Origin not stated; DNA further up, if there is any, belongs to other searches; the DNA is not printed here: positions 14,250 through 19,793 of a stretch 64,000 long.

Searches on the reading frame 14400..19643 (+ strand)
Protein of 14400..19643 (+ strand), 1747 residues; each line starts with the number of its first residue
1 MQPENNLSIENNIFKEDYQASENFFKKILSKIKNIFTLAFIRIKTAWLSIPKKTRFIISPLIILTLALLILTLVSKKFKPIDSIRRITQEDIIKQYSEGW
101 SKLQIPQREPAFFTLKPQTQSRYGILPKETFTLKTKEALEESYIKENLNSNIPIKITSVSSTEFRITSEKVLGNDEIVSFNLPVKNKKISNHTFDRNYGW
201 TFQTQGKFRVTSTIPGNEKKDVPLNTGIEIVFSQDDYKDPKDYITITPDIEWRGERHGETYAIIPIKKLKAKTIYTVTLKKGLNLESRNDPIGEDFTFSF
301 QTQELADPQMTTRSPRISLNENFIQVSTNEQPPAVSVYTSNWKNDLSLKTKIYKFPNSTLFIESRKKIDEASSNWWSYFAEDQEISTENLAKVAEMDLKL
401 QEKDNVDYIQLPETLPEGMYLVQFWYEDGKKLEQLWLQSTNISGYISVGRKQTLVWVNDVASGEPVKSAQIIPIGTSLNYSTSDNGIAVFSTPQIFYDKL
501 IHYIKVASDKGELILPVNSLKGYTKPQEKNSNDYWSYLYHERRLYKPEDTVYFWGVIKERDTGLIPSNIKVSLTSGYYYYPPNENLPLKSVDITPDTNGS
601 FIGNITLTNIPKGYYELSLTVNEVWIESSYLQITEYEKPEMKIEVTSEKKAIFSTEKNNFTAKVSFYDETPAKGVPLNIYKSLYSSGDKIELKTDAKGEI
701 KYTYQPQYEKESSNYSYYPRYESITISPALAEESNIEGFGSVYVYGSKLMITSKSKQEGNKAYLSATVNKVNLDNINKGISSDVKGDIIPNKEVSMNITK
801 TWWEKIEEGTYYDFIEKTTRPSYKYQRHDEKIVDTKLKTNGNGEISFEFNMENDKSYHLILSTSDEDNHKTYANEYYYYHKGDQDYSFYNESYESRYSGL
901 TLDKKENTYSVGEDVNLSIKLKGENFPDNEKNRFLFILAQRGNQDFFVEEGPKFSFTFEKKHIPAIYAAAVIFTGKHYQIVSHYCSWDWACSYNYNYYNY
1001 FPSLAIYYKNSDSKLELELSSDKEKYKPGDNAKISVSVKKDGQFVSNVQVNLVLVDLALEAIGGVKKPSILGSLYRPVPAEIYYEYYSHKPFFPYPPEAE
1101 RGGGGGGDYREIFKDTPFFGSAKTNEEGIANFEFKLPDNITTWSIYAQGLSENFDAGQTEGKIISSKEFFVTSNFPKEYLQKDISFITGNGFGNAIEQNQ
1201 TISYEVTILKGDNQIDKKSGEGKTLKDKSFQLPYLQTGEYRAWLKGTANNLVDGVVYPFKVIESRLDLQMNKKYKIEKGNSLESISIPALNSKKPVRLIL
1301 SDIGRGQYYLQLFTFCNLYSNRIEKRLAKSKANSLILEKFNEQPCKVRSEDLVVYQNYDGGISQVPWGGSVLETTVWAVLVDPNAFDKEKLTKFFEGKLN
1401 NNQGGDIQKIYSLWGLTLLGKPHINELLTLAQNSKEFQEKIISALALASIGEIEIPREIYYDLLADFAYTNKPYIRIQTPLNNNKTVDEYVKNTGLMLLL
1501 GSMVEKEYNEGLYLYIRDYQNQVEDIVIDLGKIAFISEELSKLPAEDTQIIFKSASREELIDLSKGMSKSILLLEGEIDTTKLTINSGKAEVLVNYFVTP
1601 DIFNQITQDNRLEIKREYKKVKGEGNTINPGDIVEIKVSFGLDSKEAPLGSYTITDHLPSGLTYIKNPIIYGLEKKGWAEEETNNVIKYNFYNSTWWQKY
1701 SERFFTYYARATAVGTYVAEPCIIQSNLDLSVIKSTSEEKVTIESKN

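Call 45: search_protein_families(library=pfam, proteins=[window:14400-19643:+], max_evalue=1)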
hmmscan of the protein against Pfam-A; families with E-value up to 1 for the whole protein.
window:14400-19643:+ (1747 aa): 9 families
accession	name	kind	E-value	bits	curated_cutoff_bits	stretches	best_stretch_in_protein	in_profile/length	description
PF07703.20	A2M_BRD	-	8.1e-11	42.8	22.7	1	901-1059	2-137/140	Alpha-2-macroglobulin bait region domain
PF00207.28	A2M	-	5.1e-10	39.5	21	1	1121-1181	6-68/92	Alpha-2-macroglobulin family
PF13205.12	Big_5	-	1.2e-07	32.9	23.6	1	208-302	5-105/105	Bacterial Ig-like domain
PF01835.25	MG2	-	3.9e-07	30.8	32.8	1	537-619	3-80/96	MG2 domain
PF17789.7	MG4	-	7.2e-05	23.4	24.7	0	789-874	30-84/95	Macroglobulin domain MG4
PF11974.14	bMG3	-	0.0024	18.2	34.9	0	441-472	3-34/103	Bacterial alpha-2-macroglobulin MG3 domain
PF17973.7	bMG10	-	0.0044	17.6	26.2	1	1612-1722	2-122/131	Bacterial Alpha-2-macroglobulin MG10 domain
PF01273.31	LBP_BPI_CETP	-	0.15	12.1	28.8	1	619-701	36-113/168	LBP / BPI / CETP family, N-terminal domain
PF11763.13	DIPSY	-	0.38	11.4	25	1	819-874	47-99/122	Cell-wall adhesin ligand-binding C-terminal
